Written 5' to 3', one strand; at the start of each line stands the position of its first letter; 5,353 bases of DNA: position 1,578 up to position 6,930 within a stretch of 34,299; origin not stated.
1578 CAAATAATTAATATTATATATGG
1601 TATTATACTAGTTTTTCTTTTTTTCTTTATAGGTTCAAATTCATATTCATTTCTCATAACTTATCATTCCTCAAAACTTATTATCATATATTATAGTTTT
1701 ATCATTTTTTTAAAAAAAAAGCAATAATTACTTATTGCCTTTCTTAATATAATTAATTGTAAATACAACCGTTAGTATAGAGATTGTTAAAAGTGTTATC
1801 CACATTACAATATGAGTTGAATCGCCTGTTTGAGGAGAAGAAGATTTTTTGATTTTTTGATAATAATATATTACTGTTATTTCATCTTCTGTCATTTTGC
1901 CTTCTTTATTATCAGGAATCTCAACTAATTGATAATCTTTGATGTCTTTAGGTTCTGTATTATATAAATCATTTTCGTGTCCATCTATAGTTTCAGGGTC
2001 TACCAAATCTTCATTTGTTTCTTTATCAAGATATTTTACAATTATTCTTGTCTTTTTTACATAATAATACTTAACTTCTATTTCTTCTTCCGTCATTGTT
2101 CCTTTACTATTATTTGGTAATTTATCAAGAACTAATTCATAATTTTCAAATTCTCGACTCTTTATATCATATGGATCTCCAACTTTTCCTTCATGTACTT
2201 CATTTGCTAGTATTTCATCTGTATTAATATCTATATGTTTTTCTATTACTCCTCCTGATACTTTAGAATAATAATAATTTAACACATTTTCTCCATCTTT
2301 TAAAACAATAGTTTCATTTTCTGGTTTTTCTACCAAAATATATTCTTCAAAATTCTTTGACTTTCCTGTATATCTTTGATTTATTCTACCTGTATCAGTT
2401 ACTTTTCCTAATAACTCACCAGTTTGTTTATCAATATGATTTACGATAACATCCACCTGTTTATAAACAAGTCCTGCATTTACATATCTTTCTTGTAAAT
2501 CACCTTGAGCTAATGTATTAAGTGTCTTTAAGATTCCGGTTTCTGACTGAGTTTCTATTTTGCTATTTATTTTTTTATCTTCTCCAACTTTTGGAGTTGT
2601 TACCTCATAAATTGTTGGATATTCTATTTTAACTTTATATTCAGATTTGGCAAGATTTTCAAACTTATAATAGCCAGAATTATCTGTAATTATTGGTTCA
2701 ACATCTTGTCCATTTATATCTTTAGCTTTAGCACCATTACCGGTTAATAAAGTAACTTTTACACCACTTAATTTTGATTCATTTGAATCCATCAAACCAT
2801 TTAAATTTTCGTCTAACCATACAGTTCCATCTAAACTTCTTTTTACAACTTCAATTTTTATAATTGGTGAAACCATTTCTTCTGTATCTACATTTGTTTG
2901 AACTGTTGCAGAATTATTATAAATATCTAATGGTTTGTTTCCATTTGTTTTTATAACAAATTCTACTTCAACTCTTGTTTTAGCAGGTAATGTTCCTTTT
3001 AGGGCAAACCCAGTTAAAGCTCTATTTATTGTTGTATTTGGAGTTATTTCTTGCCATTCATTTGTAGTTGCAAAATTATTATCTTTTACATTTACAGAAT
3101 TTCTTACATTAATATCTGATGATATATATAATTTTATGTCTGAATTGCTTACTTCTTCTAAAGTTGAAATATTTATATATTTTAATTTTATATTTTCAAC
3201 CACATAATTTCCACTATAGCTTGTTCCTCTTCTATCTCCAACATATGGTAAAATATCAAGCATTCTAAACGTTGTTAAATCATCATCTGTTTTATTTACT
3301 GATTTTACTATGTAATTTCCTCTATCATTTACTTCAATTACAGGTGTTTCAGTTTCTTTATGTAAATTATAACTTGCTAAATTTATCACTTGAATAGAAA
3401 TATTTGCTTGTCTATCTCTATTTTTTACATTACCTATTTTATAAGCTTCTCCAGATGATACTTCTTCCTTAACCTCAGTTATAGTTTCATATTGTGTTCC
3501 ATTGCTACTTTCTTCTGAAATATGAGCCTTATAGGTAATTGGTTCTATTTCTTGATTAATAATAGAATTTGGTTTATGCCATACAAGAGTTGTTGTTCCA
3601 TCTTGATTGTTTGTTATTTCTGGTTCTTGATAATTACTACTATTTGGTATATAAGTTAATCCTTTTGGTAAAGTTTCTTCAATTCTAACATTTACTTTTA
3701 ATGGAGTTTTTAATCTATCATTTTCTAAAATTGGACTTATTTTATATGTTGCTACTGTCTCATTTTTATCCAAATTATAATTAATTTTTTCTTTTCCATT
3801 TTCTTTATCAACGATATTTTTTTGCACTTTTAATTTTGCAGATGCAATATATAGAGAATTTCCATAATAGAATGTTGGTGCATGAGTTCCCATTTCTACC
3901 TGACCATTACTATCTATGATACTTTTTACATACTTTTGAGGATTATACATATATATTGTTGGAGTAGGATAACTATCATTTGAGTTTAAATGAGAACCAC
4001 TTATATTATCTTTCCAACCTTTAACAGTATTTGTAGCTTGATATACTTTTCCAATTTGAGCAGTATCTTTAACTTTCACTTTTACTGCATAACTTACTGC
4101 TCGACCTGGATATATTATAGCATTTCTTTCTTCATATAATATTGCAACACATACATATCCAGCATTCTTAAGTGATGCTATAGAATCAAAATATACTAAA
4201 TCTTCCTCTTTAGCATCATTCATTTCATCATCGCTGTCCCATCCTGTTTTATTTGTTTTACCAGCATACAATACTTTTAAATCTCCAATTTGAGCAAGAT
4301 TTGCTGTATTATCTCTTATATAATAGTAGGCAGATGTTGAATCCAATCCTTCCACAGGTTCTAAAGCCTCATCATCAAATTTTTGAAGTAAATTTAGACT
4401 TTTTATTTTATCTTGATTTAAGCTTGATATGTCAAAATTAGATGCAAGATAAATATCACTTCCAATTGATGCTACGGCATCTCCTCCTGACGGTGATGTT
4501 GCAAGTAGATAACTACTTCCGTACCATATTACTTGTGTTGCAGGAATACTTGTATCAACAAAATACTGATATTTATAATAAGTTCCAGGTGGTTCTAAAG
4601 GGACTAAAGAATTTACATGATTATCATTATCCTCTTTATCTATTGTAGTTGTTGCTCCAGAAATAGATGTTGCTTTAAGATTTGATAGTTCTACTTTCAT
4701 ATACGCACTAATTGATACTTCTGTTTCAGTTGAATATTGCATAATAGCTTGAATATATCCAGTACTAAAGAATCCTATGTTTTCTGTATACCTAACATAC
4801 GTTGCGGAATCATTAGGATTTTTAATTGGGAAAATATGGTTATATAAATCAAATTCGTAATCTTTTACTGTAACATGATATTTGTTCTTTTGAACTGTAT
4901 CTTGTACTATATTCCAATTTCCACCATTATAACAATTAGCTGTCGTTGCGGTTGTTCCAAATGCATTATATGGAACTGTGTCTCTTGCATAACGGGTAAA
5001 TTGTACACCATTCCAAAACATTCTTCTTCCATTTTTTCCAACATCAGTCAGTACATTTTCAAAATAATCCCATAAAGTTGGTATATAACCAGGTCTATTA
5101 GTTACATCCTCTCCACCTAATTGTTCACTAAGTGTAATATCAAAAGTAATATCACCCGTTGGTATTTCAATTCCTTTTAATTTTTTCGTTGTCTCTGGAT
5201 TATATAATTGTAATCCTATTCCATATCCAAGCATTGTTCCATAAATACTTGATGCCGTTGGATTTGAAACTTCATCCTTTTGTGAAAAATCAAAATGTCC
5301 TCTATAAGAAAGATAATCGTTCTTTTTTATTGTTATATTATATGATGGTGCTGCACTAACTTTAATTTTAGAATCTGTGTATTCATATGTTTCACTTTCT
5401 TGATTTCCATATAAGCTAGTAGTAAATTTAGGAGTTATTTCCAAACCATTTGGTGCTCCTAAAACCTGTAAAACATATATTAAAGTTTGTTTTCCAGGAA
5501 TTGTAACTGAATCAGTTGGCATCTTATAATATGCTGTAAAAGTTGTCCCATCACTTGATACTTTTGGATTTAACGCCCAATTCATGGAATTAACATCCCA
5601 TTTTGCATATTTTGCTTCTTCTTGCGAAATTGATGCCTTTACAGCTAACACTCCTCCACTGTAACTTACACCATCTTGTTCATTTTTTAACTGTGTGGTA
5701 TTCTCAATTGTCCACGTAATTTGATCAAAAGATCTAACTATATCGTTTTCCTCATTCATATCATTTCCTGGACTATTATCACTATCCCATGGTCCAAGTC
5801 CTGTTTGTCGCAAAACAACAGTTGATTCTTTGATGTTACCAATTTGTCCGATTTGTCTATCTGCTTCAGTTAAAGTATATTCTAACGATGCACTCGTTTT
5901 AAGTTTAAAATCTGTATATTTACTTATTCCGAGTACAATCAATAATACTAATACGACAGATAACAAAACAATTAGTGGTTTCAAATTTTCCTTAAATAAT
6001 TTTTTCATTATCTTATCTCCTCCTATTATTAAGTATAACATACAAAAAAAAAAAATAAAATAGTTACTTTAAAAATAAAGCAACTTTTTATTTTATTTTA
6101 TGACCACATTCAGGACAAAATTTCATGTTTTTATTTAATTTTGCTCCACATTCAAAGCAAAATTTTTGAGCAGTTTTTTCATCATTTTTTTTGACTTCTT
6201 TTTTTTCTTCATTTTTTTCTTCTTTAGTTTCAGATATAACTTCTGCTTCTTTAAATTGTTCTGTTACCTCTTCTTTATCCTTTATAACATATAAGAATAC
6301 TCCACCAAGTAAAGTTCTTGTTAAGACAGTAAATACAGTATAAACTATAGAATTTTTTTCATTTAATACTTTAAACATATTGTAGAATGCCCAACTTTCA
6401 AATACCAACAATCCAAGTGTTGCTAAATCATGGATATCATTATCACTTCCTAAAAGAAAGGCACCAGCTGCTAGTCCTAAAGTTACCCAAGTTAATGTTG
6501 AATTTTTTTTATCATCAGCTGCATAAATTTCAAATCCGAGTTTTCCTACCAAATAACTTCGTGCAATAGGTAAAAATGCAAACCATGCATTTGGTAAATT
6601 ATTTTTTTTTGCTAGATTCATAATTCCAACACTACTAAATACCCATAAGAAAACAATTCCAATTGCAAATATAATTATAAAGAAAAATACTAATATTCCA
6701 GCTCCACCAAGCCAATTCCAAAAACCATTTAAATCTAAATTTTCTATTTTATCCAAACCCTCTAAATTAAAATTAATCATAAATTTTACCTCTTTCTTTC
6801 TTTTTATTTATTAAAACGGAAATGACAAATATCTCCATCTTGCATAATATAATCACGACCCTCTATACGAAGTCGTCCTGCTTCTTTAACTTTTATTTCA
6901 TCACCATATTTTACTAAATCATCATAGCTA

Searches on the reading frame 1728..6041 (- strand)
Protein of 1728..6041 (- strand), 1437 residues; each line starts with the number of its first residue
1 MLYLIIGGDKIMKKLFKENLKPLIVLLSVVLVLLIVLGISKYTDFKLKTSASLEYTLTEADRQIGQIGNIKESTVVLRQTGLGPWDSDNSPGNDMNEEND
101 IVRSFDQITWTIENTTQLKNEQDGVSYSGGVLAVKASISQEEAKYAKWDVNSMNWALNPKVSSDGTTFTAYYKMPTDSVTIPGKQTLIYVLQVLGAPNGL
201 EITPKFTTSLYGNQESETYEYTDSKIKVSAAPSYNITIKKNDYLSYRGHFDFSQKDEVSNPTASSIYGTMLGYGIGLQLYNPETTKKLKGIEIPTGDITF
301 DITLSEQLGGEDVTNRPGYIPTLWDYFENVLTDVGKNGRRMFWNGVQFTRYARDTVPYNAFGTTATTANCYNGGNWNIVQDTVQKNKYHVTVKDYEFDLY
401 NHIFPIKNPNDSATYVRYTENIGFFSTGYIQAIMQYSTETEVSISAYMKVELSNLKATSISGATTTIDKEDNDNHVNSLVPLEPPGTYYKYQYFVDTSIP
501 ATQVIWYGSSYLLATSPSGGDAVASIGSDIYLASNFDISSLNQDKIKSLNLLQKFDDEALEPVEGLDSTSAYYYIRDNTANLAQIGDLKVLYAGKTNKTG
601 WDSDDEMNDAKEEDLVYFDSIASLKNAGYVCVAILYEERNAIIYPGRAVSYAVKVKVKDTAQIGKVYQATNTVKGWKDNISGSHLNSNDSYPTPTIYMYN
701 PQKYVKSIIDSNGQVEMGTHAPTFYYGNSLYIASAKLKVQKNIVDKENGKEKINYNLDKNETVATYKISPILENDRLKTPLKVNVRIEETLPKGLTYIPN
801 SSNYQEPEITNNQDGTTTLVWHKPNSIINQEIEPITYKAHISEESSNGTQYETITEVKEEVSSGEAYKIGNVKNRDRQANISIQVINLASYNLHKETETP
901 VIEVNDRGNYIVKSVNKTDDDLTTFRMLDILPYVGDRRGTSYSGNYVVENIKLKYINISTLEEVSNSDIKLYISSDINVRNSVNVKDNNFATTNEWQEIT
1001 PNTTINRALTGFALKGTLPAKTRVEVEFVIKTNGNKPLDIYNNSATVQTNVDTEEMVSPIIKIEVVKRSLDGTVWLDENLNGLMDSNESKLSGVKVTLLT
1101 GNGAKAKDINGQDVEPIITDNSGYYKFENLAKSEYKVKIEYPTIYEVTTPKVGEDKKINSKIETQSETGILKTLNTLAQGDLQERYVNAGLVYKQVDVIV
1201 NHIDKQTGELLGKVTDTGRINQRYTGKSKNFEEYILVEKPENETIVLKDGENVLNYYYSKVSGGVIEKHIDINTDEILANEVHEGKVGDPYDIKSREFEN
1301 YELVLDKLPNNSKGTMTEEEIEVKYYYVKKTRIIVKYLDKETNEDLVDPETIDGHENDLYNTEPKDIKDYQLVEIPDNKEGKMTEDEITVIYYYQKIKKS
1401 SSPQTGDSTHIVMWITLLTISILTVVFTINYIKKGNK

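Call 74: search_protein_families(library=pfam, proteins=[window:1728-6041:-], max_evalue=0.00001)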
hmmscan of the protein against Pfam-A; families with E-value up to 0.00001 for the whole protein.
window:1728-6041:- (1437 aa): 2 families
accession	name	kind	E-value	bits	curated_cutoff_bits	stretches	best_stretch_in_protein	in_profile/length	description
PF06458.18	MucBP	-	1.9e-30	105.8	23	3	1333-1395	2-63/63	MucBP domain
PF17210.9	SdrD_B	-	1.9e-19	70.3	29.7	1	1072-1175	5-100/112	SdrD B-like domain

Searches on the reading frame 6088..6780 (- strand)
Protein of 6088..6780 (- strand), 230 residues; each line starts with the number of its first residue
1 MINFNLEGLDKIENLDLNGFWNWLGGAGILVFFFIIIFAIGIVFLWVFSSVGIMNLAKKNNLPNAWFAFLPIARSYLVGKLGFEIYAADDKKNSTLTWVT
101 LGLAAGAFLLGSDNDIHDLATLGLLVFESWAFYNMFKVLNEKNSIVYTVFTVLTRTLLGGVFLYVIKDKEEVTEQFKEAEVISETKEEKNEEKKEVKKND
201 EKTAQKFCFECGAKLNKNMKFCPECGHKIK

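Call 74: search_protein_families(library=pfam, proteins=[window:6088-6780:-], max_evalue=0.00001)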
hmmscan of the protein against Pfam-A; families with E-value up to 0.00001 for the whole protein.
window:6088-6780:- (230 aa): 1 family
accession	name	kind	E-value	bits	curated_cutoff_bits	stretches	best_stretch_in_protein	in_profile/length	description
PF13240.11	Zn_Ribbon_1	-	1.8e-06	28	25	1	207-228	1-22/23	zinc-ribbon domain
